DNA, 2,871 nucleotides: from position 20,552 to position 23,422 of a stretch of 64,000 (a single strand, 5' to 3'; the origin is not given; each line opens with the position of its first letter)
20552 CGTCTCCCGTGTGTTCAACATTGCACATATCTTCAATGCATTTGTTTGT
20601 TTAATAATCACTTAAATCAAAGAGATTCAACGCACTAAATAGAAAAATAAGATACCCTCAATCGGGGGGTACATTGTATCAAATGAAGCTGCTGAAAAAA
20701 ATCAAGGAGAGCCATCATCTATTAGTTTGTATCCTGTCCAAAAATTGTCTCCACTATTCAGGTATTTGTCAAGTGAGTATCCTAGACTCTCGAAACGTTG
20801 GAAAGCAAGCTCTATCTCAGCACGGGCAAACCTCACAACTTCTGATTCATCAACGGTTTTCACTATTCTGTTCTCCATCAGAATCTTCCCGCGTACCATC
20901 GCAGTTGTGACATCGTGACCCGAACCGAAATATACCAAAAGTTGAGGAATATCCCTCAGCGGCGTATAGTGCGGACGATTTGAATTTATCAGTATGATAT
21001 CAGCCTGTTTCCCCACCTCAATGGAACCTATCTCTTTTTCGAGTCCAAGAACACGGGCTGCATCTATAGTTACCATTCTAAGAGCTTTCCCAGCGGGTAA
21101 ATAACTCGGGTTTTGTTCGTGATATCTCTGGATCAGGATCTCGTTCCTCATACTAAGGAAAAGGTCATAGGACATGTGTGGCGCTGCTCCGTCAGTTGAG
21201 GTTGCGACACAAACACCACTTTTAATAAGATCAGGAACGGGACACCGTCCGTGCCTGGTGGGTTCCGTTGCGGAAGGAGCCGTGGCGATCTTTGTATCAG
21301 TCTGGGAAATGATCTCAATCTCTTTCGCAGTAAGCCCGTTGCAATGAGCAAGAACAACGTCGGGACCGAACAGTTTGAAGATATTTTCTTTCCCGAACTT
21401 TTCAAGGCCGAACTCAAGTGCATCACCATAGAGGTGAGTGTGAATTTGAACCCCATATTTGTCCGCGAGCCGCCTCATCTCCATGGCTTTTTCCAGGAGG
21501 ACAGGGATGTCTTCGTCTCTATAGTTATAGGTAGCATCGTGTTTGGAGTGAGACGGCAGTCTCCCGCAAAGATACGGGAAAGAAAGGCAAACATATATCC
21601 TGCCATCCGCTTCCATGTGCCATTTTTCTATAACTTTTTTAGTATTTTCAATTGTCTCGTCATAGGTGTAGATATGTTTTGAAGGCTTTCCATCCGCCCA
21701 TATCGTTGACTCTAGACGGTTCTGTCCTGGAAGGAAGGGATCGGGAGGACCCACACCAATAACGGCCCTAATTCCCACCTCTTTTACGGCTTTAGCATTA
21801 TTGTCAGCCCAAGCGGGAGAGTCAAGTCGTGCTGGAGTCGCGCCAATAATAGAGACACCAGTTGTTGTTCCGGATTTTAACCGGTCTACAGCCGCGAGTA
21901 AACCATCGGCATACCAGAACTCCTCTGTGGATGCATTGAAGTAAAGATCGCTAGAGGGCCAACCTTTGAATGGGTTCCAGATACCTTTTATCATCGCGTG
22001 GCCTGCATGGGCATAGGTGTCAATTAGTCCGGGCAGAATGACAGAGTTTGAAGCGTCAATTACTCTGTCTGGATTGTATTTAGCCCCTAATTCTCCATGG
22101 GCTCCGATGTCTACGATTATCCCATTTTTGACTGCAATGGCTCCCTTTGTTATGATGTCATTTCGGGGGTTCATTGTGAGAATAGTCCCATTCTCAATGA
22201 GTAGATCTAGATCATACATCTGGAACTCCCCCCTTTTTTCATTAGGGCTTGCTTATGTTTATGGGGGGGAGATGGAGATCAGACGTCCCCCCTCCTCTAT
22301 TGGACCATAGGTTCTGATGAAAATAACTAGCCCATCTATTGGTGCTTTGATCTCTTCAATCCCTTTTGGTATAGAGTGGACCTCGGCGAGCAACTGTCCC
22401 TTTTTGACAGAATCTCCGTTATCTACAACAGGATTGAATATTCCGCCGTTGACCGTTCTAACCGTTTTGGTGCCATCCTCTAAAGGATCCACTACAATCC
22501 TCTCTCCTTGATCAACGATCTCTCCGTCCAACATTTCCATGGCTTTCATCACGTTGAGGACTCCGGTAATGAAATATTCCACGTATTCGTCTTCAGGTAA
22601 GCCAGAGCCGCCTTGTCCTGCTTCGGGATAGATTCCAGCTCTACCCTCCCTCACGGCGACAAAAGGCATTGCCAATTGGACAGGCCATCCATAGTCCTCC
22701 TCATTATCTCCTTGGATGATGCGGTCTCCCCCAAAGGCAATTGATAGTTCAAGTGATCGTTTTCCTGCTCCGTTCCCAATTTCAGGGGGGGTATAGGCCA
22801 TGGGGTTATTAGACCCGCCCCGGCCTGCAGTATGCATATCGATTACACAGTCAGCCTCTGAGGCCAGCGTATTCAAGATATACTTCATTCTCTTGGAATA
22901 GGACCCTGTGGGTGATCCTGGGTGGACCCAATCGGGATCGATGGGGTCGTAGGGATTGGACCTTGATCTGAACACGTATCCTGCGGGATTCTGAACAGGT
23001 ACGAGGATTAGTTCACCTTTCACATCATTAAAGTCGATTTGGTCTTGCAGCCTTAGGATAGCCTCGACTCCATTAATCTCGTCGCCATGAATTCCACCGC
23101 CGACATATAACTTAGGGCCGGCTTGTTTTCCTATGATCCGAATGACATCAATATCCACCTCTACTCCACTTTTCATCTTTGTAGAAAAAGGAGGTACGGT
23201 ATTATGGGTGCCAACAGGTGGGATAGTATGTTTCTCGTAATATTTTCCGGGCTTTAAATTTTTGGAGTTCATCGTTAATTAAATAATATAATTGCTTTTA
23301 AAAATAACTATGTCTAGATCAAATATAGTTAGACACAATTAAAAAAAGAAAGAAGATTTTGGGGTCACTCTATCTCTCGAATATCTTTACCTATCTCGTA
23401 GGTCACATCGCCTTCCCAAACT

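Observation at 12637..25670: Dense island of cyclic-amidine/peptide catabolism enzymes reminiscent of ectoine (doeA/doeB) or creatinine degradation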

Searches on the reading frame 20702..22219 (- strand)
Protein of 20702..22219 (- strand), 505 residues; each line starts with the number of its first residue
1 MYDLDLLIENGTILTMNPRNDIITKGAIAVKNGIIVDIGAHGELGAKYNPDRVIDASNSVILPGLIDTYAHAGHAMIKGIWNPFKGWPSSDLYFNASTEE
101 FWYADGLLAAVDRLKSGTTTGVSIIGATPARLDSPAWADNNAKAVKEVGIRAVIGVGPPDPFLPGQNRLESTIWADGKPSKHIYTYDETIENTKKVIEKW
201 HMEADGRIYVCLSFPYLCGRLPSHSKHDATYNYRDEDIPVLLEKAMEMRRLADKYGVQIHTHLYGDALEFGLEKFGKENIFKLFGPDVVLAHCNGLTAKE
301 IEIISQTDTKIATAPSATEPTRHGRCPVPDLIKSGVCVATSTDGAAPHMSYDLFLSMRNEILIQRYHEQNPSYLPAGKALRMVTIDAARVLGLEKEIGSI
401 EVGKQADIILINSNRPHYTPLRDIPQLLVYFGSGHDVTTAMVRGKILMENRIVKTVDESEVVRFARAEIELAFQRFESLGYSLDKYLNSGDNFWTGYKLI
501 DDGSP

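Call 3: search_protein_families(library=pfam, proteins=[window:20702-22219:-])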
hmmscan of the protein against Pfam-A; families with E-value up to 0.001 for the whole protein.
window:20702-22219:- (505 aa): 2 families
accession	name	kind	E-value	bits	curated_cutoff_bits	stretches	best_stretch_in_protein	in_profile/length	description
PF01979.26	Amidohydro_1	-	1.1e-42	147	25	1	60-446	1-344/345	Amidohydrolase family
PF07969.17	Amidohydro_3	-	1.3e-20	74.7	29.7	1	246-418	265-451/472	Amidohydrolase family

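Call 4: search_protein_families(library=ncbifam, proteins=[window:20702-22219:-])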
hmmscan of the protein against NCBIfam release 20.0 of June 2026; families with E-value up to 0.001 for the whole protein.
window:20702-22219:- (505 aa): 63 families (the best 25 are shown)
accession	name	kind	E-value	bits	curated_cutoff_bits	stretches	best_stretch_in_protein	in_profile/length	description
NF004701.0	PRK06038.1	equivalog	9.2e-69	232.2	609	1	5-467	5-421/432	N-ethylammeline chlorohydrolase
NF005557.0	PRK07228.1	equivalog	1.6e-67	228.2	522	2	246-473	202-438/445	5'-deoxyadenosine deaminase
NF006549.0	PRK09045.1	equivalog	5.7e-55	186.7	540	2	247-466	207-433/444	TRZ/ATZ family hydrolase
NF006056.0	PRK08204.1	subfamily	3.3e-46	158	391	2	250-469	209-437/449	hypothetical protein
NF006252.0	PRK08393.1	equivalog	3.8e-44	151.4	617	2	247-463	193-414/424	N-ethylammeline chlorohydrolase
NF006055.0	PRK08203.1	equivalog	4.3e-44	150.8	532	2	247-467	221-445/455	8-oxoguanine deaminase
NF012037.0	PRK15493.1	equivalog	1.1e-38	133.2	779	2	282-463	243-424/435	bifunctional S-methyl-5'-thioadenosine deaminase/S-adenosylhomocysteine deaminase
NF004995.0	PRK06380.1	subfamily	3.1e-38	131.9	567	2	246-462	189-413/418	metal-dependent hydrolase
NF005540.0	PRK07203.1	equivalog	4.3e-36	124.5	444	2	268-476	232-442/444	putative aminohydrolase SsnA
NF009059.0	PRK12393.1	equivalog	8.7e-36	123.6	543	2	246-470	224-453/460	amidohydrolase family protein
TIGR03314.1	Se_ssnA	subfamily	4.9e-35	121.2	455.5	2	246-475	206-440/441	putative selenium metabolism protein SsnA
NF005211.0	PRK06687.1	equivalog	1.1e-30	106.7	703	1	241-457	197-418/419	TRZ/ATZ family protein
TIGR02967.1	guan_deamin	equivalog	1.3e-25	90.3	375.4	2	247-415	190-364/401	guanine deaminase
NF004801.0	PRK06151.1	subfamily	1.3e-23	83.7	416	2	298-469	284-459/491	chlorohydrolase family protein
NF006679.0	PRK09228.1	subfamily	3.4e-20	72.2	351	2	281-415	259-389/433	guanine deaminase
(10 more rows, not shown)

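Call 16: search_solved_structures(query=window:20702-22219:-, max_evalue=1e-10, show_alignments=1)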
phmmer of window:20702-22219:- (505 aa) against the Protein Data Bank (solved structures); distinct sequences matched with E-value up to 1e-10: 14.
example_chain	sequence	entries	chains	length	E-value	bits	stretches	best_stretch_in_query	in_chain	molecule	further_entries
4v1x_A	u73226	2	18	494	7.2e-35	123.7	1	283-457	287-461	ATRAZINE CHLOROHYDROLASE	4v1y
4dzh_A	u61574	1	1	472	2.7e-34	121.8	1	247-466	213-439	AMIDOHYDROLASE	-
4f0r_A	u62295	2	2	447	3.6e-32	114.8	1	251-462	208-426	5-methylthioadenosine/S-adenosylhomocysteine deaminase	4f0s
4dyk_A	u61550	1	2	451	6.3e-27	97.5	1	255-466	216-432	AMIDOHYDROLASE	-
4gbd_A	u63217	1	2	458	8e-27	97.2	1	255-466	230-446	Putative uncharacterized protein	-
3lnp_A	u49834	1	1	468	2.1e-26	95.8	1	245-467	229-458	Amidohydrolase family Protein OLEI01672_1_465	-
1p1m_A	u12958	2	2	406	3.7e-24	88.4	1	259-471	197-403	Hypothetical protein TM0936 | Uncharacterized protein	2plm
1j6p_A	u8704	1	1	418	4e-24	88.3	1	260-471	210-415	METAL-DEPENDENT HYDROLASE OF CYTOSINEDEMANIASE/CHLOROHYDROLASE FAMILY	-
3hpa_A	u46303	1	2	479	2.4e-22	82.4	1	249-463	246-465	AMIDOHYDROLASE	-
7ww2_A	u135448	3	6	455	7.4e-20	74.2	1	244-463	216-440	8-oxoguanine deaminase | Hydroxydechloroatrazine ethylaminohydrolase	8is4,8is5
2paj_A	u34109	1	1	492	2.8e-14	55.8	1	247-467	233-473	putative cytosine/guanine deaminase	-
3e0l_A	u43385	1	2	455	5.8e-12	48.2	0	286-415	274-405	Guanine deaminase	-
2uz9_A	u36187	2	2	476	6.8e-12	48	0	286-415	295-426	GUANINE DEAMINASE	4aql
6oh9_A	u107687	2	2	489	4.1e-11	45.4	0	283-416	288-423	Yeast Guanine Deaminase | Probable guanine deaminase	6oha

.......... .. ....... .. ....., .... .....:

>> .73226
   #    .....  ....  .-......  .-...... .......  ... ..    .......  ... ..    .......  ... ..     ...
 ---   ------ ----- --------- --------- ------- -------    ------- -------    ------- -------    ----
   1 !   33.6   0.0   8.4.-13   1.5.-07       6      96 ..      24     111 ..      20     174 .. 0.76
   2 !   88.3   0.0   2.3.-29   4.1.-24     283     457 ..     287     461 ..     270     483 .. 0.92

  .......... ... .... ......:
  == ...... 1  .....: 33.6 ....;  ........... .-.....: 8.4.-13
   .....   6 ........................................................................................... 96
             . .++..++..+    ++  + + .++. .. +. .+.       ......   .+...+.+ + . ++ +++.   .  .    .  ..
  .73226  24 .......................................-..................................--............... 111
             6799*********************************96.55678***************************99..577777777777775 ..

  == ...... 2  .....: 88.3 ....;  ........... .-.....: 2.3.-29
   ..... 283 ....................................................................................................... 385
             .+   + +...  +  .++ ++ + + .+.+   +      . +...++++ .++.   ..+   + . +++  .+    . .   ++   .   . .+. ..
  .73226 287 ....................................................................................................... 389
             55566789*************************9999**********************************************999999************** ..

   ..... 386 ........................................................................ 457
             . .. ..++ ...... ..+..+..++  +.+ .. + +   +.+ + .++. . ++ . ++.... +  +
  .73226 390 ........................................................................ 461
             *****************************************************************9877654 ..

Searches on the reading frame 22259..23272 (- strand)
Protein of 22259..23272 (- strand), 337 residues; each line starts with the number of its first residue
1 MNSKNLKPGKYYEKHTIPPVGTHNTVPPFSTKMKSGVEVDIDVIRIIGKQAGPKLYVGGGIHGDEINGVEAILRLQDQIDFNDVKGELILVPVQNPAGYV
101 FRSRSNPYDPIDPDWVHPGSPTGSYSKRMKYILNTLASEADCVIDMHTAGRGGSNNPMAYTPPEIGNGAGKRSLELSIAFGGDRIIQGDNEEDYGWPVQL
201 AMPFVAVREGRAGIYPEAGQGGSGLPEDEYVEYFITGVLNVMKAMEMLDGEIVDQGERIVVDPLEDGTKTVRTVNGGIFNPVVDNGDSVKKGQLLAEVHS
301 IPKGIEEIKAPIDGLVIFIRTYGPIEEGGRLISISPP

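Call 3: search_protein_families(library=pfam, proteins=[window:22259-23272:-])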
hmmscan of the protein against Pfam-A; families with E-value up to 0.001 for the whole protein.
window:22259-23272:- (337 aa): 2 families
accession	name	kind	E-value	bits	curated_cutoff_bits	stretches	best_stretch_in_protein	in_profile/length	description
PF24827.1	AstE_AspA_cat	-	1.2e-16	61.3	25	1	51-243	1-190/192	Succinylglutamate desuccinylase/Aspartoacylase catalytic domain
PF00364.28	Biotin_lipoyl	-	0.00048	20.3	22.1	0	276-320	15-57/73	Biotin-requiring enzyme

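Call 4: search_protein_families(library=ncbifam, proteins=[window:22259-23272:-])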
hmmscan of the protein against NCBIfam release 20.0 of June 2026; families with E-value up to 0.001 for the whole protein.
window:22259-23272:- (337 aa): 1 family
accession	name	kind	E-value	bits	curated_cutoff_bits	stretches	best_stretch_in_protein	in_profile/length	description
TIGR02994.1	ectoine_eutE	equivalog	5.3e-24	84.8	402.7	1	44-328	39-318/325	N(2)-acetyl-L-2,4-diaminobutanoate deacetylase DoeB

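Call 46: search_dna_similar(query=window:22259-23272:-, collection=plasmids, mode=protein, max_evalue=0.00001, max_rows=30, rows=best)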
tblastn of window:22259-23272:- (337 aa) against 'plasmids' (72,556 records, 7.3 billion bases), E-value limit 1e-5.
Records with a match: 534; places in all: 576; records where one place covers at least 80% of the query: 475.
Best place of each record, by identity: <60% 534.
By first word of the organism name: Rhizobium 220; Sinorhizobium 85; Klebsiella 28; Haloarcula 12; Leisingera 12; Vibrio 10; Mesorhizobium 10; Cereibacter 10; Aminobacter 8; Shinella 8; and 54 more.
By predicted mobility (MOB-suite, as given by PLSDB): non-mobilizable 344; conjugative 118; mobilizable 72.
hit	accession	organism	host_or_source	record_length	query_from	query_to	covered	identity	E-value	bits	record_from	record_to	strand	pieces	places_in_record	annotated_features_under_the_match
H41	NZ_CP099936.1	Vibrio parahaemolyticus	Anadara tuberculosa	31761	7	335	98%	30.1%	2e-7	119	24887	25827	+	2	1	none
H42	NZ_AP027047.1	Vibrio nigripulchritudo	Penaeus vannamei,cell ...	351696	15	335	95%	30.2%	1e-21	103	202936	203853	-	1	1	succinylglutamate desuccinylase/aspartoacylase family protein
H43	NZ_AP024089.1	Vibrio nigripulchritudo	-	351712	15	335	95%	30.2%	1e-21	103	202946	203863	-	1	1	succinylglutamate desuccinylase/aspartoacylase family protein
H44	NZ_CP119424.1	Photobacterium sp. DA100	-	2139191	16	328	93%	30.2%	3e-19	96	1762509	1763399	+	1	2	none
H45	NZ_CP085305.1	Haladaptatus pallidirubidus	cell culture,saline soil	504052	16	337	96%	28.1%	1e-23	108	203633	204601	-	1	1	succinylglutamate desuccinylase/aspartoacylase family protein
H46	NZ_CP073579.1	Photobacterium sp. GJ3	-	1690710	17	335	95%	28.3%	3e-22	105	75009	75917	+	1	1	record has no annotation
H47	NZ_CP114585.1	Salinivibrio proteolyticus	-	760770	21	335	93%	28.4%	7e-19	95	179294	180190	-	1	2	succinylglutamate desuccinylase/aspartoacylase family protein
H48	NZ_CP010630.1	Phaeobacter inhibens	cell culture,clam larvae aquaculture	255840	16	317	90%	29.6%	1e-20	100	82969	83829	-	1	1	succinylglutamate desuccinylase/aspartoacylase family protein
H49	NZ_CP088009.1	Rhizobium sp. T136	Melilotus albus,Cell culture,root nodule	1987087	1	328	97%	27.2%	6e-20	98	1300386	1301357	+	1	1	none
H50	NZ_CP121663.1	Rhizobium sp. CB3090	Gliricidia sp.,cell culture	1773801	21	335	93%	28.2%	3e-18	93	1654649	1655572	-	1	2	record has no annotation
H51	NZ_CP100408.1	Haloarcula marina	cell culture,sediment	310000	22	337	94%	28.0%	7e-15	83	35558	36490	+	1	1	succinylglutamate desuccinylase/aspartoacylase family protein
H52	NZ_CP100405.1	Haloarcula marina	cell culture,sediment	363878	22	337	94%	28.0%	2e-14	82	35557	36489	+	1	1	succinylglutamate desuccinylase/aspartoacylase family protein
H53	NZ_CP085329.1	Haladaptatus salinisoli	cell culture,saline soil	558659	21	337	94%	27.9%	5e-25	113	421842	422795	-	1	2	succinylglutamate desuccinylase/aspartoacylase family protein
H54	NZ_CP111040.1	Haladaptatus caseinilyticus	cell culture,sediment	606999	21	337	94%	27.9%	6e-23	107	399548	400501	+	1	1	succinylglutamate desuccinylase/aspartoacylase family protein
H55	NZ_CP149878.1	Rhizobium sp. T1473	Medicago sativa,Cell Culture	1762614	1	328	97%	26.9%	5e-19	96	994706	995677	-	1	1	none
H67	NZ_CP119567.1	Pararhizobium qamdonense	cell culture,soil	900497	1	317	94%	26.9%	2e-16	88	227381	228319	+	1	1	doeB: N(2)-acetyl-L-2,4-diaminobutanoate deacetylase DoeB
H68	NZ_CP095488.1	Halorientalis marina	cell culture,salt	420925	1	336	100%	25.2%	7e-13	77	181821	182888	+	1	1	succinylglutamate desuccinylase/aspartoacylase family protein | creatininase family protein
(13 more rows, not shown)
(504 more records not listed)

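Call 47: get_annotated_region(hit=H67, flank=9000)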
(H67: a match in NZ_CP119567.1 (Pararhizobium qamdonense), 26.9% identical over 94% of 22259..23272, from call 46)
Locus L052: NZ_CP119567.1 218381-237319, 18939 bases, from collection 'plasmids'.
description: Pararhizobium qamdonense strain T808 plasmid p2, complete sequence
organism: Pararhizobium qamdonense (NCBI taxid 3031126)
taxonomy: Bacteria; Pseudomonadota; Alphaproteobacteria; Hyphomicrobiales; Rhizobiaceae; Pararhizobium; Pararhizobium qamdonense
host: -; source: cell culture,soil; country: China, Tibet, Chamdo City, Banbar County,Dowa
typing (MOB-suite, as given by PLSDB): non-mobilizable
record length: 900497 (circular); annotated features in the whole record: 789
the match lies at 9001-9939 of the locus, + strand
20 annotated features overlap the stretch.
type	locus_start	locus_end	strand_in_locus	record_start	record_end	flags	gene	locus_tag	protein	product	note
CDS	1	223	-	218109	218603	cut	-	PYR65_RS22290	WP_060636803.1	Lrp/AsnC family transcriptional regulator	-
CDS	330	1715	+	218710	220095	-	-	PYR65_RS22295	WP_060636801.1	PLP-dependent aminotransferase family protein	-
CDS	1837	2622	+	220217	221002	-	ehuA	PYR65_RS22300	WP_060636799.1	ectoine/hydroxyectoine ABC transporter ATP-binding protein EhuA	GO:0051470 - ectoine transport [Evidence IEA]; GO:0033308 - hydroxyectoine transport [Evidence IEA]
CDS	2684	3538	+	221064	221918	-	ehuB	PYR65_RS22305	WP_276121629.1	ectoine/hydroxyectoine ABC transporter substrate-binding protein EhuB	GO:0051470 - ectoine transport [Evidence IEA]; GO:0033308 - hydroxyectoine transport [Evidence IEA]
CDS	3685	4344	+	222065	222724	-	ehuC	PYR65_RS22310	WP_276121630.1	ectoine/hydroxyectoine ABC transporter permease subunit EhuC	GO:0051470 - ectoine transport [Evidence IEA]; GO:0033308 - hydroxyectoine transport [Evidence IEA]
CDS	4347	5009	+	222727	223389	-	ehuD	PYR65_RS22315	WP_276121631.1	ectoine/hydroxyectoine ABC transporter permease subunit EhuD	GO:0051470 - ectoine transport [Evidence IEA]; GO:0033308 - hydroxyectoine transport [Evidence IEA]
CDS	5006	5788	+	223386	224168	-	eutA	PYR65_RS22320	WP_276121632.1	ectoine utilization protein EutA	GO:0042400 - ectoine catabolic process [Evidence IEA]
CDS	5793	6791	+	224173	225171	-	eutB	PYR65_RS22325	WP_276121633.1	hydroxyectoine utilization dehydratase EutB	GO:0042400 - ectoine catabolic process [Evidence IEA]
CDS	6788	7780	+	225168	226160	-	eutC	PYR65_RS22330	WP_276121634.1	ectoine utilization protein EutC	GO:0042400 - ectoine catabolic process [Evidence IEA]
CDS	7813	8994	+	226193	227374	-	doeA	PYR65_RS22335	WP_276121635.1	ectoine hydrolase DoeA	GO:0042400 - ectoine catabolic process [Evidence IEA]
CDS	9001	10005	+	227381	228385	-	doeB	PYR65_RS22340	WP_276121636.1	N(2)-acetyl-L-2,4-diaminobutanoate deacetylase DoeB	GO:0042400 - ectoine catabolic process [Evidence IEA]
CDS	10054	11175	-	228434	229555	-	-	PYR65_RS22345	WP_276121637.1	Gfo/Idh/MocA family oxidoreductase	-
CDS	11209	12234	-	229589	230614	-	-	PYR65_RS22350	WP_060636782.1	ABC transporter permease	GO:0008643 - carbohydrate transport [Evidence IEA]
CDS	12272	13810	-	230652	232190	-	-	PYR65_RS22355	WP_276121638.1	sugar ABC transporter ATP-binding protein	-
CDS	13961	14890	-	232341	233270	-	-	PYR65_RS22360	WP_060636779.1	sugar ABC transporter substrate-binding protein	-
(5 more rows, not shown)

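Call 48: get_annotated_region(hit=H68, flank=10000)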
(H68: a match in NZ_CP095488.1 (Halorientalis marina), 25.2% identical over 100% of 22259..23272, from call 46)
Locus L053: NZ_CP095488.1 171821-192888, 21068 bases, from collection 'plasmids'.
description: Halorientalis marina strain GDY88 plasmid unnamed1, complete sequence
organism: Halorientalis marina (NCBI taxid 2931976)
taxonomy: Archaea; Euryarchaeota; Halobacteria; Halobacteriales; Haloarculaceae; Halorientalis; Halorientalis marina
host: -; source: cell culture,salt; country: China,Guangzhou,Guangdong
typing (MOB-suite, as given by PLSDB): non-mobilizable
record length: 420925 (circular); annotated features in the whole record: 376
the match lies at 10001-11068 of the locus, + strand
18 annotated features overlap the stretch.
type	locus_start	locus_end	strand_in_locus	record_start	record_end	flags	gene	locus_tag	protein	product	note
CDS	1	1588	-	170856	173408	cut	-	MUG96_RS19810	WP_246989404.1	FAD-dependent oxidoreductase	-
CDS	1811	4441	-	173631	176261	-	-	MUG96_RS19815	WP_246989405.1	FAD-dependent oxidoreductase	-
CDS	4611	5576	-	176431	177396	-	-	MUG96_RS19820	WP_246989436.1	electron transfer flavoprotein subunit alpha/FixB family protein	-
CDS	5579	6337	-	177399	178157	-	-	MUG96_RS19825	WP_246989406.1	electron transfer flavoprotein subunit beta/FixA family protein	-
CDS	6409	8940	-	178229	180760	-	-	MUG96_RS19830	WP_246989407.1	FAD-dependent oxidoreductase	-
CDS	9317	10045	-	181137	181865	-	-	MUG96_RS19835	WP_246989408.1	creatininase family protein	-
CDS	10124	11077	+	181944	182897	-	-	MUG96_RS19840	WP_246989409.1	succinylglutamate desuccinylase/aspartoacylase family protein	-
CDS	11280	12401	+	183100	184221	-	-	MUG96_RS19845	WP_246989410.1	hypothetical protein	-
CDS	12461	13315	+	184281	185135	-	-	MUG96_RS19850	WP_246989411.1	methylenetetrahydrofolate reductase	GO:0006555 - methionine metabolic process [Evidence IEA]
CDS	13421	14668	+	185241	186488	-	glyA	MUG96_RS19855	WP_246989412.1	serine hydroxymethyltransferase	GO:0019264 - glycine biosynthetic process from serine [Evidence IEA]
CDS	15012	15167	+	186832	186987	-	-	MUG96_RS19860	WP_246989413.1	hypothetical protein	-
CDS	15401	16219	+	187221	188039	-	-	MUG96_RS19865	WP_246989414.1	universal stress protein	-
CDS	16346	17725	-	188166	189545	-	-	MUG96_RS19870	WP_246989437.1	aminomethyl transferase family protein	-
CDS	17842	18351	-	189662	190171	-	-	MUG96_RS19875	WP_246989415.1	dihydrofolate reductase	GO:0046654 - tetrahydrofolate biosynthetic process [Evidence IEA]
CDS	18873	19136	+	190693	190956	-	-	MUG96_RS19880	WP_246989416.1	hypothetical protein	-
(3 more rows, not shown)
